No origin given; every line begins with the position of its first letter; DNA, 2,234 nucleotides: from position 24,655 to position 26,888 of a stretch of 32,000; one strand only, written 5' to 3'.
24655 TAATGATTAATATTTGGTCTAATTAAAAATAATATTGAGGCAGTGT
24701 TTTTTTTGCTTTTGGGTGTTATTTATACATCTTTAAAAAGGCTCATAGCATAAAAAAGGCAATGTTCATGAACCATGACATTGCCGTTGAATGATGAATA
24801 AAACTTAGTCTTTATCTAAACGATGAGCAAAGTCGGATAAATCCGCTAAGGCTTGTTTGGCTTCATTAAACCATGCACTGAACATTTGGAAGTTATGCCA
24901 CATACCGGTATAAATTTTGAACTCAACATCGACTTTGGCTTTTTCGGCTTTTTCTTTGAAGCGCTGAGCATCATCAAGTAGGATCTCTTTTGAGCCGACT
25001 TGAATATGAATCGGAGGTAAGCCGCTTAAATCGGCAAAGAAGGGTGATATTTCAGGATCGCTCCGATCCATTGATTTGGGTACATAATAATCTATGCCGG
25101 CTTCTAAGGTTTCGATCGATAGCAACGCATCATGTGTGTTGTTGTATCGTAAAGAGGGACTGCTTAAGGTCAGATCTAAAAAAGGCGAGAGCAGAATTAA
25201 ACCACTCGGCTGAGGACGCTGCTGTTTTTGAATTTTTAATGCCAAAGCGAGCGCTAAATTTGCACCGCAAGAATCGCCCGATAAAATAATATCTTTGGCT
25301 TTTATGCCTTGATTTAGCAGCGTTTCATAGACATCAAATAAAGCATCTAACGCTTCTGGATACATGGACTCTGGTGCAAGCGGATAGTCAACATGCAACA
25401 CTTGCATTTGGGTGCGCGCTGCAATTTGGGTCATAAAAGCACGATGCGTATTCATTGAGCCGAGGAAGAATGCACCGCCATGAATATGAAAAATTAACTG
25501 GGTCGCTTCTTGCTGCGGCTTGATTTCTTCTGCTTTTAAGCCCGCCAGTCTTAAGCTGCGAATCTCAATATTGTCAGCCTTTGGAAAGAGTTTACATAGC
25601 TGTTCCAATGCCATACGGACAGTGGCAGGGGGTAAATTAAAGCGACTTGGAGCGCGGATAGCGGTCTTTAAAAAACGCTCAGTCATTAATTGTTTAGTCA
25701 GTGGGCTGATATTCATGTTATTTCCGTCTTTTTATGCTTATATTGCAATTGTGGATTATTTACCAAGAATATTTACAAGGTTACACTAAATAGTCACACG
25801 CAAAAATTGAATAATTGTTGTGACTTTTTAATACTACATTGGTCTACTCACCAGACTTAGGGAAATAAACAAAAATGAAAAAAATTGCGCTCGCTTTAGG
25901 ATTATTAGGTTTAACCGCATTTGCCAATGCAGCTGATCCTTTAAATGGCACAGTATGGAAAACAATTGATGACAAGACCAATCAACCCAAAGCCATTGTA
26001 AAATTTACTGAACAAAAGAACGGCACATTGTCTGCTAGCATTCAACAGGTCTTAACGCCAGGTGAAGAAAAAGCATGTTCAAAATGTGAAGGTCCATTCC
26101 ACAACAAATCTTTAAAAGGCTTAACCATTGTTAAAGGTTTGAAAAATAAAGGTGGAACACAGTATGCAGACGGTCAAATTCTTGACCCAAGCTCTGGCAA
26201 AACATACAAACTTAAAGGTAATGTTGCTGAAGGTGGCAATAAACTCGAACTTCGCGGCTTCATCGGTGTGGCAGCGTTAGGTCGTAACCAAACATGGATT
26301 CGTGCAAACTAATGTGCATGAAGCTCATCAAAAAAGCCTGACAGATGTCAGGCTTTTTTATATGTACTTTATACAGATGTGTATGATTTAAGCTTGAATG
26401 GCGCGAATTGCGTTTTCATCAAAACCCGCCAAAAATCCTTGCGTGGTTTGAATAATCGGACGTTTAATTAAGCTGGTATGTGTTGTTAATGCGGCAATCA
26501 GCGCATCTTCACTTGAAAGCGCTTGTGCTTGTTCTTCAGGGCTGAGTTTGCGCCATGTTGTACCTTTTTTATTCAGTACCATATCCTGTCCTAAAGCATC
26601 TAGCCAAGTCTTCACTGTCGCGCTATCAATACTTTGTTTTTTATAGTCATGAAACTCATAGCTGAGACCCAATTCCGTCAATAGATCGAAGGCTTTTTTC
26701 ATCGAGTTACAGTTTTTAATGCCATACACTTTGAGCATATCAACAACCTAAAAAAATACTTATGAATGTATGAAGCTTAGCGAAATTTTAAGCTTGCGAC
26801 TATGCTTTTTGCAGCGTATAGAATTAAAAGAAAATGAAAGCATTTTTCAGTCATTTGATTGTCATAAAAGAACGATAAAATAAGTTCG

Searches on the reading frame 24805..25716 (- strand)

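Call 8: search_protein_families(library=ncbifam, proteins=[window:24805-25716:-])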
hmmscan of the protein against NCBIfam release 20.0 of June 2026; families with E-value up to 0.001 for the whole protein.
window:24805-25716:- (303 aa): 10 families
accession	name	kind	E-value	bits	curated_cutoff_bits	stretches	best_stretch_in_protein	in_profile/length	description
NF058651.1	GESAG_HSLs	subfamily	2.5e-66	223.7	430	1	32-293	26-288/296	GESAG motif subfamily hormone-sensitive lipase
NF058649.1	GTSAG_HSLs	subfamily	2e-42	145.7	380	1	42-297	57-308/312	GTSAG motif subfamily hormone-sensitive lipase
NF058653.1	LipP1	equivalog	3.9e-38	131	350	1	69-294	68-297/300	LipP1 family hormone-sensitive lipase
NF007547.0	PRK10162.1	equivalog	5.5e-37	127.4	389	1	66-296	78-314/321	acetyl esterase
NF033149.0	CHL_hydrolase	equivalog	5.8e-26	91.1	500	1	69-281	72-290/310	chloramphenicol hydrolase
NF058650.1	GCSAG_HSLs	subfamily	6.8e-26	91.5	410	1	50-298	58-310/314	GCSAG motif subfamily hormone-sensitive lipase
NF052352.1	TriaclglyLipLipYMycb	equivalog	8.6e-23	81.1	450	1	58-282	174-383/397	triacylglycerol lipase LipY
NF045526.1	SdbBC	equivalog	9.8e-06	25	400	1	128-166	157-195/367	Dot/Icm T4SS effector alpha/beta hydrolase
TIGR03695.1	menH_SHCHC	equivalog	0.00064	19.2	208.55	1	73-165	3-95/252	2-succinyl-6-hydroxy-2,4-cyclohexadiene-1-carboxylate synthase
NF058665.1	HaHSL_fam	equivalog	0.00074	19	320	0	65-182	54-171/260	hormone-sensitive lipase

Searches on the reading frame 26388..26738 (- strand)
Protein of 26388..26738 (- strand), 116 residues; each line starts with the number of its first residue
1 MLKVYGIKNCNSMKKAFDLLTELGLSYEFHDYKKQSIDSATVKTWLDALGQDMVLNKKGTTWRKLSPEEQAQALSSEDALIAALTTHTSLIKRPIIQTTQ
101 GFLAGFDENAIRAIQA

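Call 8: search_protein_families(library=ncbifam, proteins=[window:26388-26738:-])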
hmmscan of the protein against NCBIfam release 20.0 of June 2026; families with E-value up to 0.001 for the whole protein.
window:26388-26738:- (116 aa): 7 families
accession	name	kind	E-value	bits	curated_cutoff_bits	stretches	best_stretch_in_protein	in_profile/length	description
NF008107.0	PRK10853.1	equivalog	3.5e-27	94.9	121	1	1-110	2-111/119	ArsC family reductase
TIGR01617.1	arsC_related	subfamily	6.3e-25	87.7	75.05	1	2-113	1-114/117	Spx/MgsR family RNA polymerase-binding regulatory protein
TIGR00014.1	arsC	equivalog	3.2e-08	34.1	106.05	1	3-101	2-100/114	arsenate reductase (glutaredoxin)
TIGR01616.1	nitro_assoc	hypoth_equivalog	3e-06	27.3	109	1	9-113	10-111/126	nitrogenase-associated protein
NF002459.0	PRK01655.1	subfamily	3.9e-06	26.9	123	1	1-114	1-113/132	transcriptional regulator Spx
NF041106.1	ArsC_rel_Se_1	subfamily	7.7e-06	26.5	85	1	5-109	5-105/107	ArsC family (seleno)protein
NF009885.0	PRK13344.1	equivalog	1.5e-05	24.9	152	1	1-114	1-113/132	transcriptional regulator Spx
